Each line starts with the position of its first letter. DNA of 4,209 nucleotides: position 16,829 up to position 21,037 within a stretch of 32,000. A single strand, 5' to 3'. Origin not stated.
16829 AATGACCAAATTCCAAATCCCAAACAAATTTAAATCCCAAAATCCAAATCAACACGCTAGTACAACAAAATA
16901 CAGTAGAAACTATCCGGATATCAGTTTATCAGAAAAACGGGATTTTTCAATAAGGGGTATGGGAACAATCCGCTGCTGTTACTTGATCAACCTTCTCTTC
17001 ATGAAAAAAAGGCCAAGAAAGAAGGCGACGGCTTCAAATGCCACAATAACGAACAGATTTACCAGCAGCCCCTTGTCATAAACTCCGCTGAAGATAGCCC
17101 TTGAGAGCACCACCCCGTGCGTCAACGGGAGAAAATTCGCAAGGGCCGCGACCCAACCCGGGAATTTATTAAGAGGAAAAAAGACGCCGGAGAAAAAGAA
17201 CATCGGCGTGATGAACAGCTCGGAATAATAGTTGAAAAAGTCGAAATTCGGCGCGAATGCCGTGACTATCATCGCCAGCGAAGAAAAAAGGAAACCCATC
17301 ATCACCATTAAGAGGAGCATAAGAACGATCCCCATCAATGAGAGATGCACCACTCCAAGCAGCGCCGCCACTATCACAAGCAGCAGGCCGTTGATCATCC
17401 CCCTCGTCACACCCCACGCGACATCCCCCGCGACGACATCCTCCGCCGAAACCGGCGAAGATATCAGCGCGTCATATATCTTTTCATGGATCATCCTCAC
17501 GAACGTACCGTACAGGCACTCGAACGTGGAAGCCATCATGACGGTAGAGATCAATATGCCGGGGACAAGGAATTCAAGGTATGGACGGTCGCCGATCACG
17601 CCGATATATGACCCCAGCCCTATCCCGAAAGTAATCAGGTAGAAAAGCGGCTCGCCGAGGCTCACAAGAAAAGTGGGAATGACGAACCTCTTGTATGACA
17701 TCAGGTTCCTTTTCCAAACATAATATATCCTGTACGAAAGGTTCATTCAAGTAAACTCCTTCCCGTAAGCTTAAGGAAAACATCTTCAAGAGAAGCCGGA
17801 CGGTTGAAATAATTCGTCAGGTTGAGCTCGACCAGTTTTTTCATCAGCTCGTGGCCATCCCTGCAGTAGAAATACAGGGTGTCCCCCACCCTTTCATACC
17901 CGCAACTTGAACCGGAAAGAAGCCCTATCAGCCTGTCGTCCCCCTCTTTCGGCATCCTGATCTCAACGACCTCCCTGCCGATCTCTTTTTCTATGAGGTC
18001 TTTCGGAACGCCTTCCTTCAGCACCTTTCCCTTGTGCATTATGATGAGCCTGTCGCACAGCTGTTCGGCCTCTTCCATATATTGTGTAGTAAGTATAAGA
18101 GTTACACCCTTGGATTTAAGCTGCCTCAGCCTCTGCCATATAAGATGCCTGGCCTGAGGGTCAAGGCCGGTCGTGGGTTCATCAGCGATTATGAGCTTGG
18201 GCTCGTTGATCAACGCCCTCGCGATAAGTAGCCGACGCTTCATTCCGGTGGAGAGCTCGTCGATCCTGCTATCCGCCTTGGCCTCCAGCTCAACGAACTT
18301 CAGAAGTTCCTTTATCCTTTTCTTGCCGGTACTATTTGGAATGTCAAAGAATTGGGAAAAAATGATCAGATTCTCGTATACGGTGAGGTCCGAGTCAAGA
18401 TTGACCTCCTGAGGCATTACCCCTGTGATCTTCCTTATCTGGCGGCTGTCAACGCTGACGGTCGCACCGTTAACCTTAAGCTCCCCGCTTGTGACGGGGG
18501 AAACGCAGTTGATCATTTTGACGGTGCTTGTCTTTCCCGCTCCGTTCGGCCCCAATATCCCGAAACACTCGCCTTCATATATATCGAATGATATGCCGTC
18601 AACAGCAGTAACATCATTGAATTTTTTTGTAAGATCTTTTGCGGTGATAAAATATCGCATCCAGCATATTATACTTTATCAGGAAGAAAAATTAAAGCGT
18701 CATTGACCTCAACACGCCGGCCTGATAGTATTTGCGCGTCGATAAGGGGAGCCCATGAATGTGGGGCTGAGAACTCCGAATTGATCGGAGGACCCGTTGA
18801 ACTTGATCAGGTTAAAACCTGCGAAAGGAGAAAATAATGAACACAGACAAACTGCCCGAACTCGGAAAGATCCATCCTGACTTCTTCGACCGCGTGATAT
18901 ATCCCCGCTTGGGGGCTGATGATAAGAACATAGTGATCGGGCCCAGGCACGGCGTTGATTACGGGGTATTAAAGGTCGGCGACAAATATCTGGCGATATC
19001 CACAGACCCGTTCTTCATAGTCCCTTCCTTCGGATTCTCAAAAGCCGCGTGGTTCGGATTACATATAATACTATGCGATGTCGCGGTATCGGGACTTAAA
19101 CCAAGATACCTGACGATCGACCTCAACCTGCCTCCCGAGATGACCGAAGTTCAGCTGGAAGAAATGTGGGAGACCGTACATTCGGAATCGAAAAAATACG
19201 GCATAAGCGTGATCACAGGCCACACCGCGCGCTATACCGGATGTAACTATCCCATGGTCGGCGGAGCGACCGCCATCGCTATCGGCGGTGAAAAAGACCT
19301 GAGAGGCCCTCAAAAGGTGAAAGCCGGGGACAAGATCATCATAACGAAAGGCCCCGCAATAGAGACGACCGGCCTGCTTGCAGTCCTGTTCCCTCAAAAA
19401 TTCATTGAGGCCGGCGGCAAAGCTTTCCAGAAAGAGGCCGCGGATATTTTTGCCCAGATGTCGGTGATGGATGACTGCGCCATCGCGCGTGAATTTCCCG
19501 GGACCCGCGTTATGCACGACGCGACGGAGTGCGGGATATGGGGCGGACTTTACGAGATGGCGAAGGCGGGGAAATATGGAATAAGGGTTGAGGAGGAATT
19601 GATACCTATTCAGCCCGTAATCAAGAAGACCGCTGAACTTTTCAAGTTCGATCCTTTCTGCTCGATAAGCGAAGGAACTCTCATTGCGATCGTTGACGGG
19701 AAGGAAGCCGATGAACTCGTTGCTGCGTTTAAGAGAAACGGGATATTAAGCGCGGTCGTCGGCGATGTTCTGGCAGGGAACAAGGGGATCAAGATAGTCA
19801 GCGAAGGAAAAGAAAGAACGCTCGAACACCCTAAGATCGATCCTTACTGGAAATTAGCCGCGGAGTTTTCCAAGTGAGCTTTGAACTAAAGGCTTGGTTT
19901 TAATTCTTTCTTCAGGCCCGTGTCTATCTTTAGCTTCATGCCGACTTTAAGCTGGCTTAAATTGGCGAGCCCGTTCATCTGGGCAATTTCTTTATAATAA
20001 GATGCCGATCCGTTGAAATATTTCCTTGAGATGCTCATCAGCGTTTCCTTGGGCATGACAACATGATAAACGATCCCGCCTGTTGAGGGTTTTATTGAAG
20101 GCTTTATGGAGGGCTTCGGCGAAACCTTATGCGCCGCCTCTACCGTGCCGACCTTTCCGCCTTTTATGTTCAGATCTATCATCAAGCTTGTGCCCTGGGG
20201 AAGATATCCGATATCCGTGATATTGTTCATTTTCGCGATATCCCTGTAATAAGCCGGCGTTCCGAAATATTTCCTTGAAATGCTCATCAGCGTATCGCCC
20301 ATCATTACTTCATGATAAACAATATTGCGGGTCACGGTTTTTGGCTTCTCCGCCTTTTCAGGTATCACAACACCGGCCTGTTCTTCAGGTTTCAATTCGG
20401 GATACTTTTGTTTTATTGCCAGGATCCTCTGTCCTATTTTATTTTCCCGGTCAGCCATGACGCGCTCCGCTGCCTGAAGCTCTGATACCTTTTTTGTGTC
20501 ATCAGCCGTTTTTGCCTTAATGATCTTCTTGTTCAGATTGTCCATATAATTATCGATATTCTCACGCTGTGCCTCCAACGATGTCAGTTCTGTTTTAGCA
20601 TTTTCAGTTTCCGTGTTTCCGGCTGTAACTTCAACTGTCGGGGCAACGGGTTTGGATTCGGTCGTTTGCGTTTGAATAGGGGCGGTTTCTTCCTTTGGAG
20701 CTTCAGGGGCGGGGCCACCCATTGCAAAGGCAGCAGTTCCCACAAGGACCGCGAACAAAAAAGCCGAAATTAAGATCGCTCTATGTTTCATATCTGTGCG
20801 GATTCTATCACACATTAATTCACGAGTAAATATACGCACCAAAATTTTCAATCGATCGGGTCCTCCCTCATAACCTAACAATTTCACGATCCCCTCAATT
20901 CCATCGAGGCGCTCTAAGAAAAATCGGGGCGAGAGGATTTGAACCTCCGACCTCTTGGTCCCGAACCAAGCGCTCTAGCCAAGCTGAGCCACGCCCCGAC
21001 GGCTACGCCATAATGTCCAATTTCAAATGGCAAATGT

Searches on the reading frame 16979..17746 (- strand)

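Call 11: search_protein_families(library=pfam, proteins=[window:16979-17746:-], max_evalue=0.001)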
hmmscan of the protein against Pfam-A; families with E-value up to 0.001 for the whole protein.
window:16979-17746:- (255 aa): 2 families
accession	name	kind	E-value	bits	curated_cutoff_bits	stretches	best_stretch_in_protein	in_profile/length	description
PF01061.29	ABC2_membrane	-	2.4e-24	86.5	26.9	1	7-219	3-210/211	ABC-2 type transporter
PF12698.13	ABC2_membrane_3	-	9.9e-12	45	31.6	1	56-246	160-346/347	ABC-2 family transporter protein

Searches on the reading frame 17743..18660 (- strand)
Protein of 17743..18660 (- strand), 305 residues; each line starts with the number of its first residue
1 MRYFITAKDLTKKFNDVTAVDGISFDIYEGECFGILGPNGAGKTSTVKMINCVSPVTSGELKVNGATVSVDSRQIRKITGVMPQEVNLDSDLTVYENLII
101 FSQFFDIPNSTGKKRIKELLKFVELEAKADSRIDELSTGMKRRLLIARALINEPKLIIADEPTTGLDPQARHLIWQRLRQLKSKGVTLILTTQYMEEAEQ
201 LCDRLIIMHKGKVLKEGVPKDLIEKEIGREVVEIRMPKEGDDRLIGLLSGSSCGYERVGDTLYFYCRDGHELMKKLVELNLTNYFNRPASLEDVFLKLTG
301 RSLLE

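Call 11: search_protein_families(library=pfam, proteins=[window:17743-18660:-], max_evalue=0.001)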
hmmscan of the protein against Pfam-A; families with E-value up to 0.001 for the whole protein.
window:17743-18660:- (305 aa): 2 families
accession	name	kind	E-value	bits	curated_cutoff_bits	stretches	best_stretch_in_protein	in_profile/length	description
PF00005.33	ABC_tran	-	2.7e-33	115.9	25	1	21-164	2-137/137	ABC transporter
PF13304.12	AAA_21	-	2.3e-11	44.8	27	1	116-193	207-298/304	AAA domain, putative AbiEii toxin, Type IV TA system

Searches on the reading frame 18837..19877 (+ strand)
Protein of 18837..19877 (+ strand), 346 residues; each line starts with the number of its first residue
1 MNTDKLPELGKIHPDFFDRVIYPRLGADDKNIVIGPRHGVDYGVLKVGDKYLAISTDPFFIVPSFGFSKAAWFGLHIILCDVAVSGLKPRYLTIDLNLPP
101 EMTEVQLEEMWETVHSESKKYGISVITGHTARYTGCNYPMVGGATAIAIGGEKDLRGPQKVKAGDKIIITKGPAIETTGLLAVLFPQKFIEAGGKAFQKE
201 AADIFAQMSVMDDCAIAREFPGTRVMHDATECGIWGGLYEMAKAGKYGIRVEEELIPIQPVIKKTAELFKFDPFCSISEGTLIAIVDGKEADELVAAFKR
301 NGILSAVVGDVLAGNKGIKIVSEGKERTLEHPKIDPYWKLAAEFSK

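Call 11: search_protein_families(library=pfam, proteins=[window:18837-19877:+], max_evalue=0.001)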
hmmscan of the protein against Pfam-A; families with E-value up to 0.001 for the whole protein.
window:18837-19877:+ (346 aa): 2 families
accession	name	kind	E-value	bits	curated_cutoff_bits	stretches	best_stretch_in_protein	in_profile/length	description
PF02769.27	AIRS_C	-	1.8e-21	77.4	23.1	1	162-317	1-151/156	AIR synthase related protein, C-terminal domain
PF00586.29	AIRS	-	3e-12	47.4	24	1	41-143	3-106/112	AIR synthase related protein, N-terminal domain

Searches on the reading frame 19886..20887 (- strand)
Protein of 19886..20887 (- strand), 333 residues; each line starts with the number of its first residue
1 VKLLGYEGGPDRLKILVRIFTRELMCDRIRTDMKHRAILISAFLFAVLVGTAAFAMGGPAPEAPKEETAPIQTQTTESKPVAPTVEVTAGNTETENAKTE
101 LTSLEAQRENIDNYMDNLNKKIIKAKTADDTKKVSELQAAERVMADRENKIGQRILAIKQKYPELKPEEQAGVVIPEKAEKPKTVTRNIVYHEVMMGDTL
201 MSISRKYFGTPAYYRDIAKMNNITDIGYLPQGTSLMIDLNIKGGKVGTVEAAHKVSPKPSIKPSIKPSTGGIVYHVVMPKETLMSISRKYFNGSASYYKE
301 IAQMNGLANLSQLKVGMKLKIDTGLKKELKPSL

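Call 11: search_protein_families(library=pfam, proteins=[window:19886-20887:-], max_evalue=0.001)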
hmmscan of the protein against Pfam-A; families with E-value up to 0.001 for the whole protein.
window:19886-20887:- (333 aa): 1 family
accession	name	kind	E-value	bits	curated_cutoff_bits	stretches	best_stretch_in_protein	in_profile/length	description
PF01476.26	LysM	-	3.2e-12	46.6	20.9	1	275-321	1-42/43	LysM domain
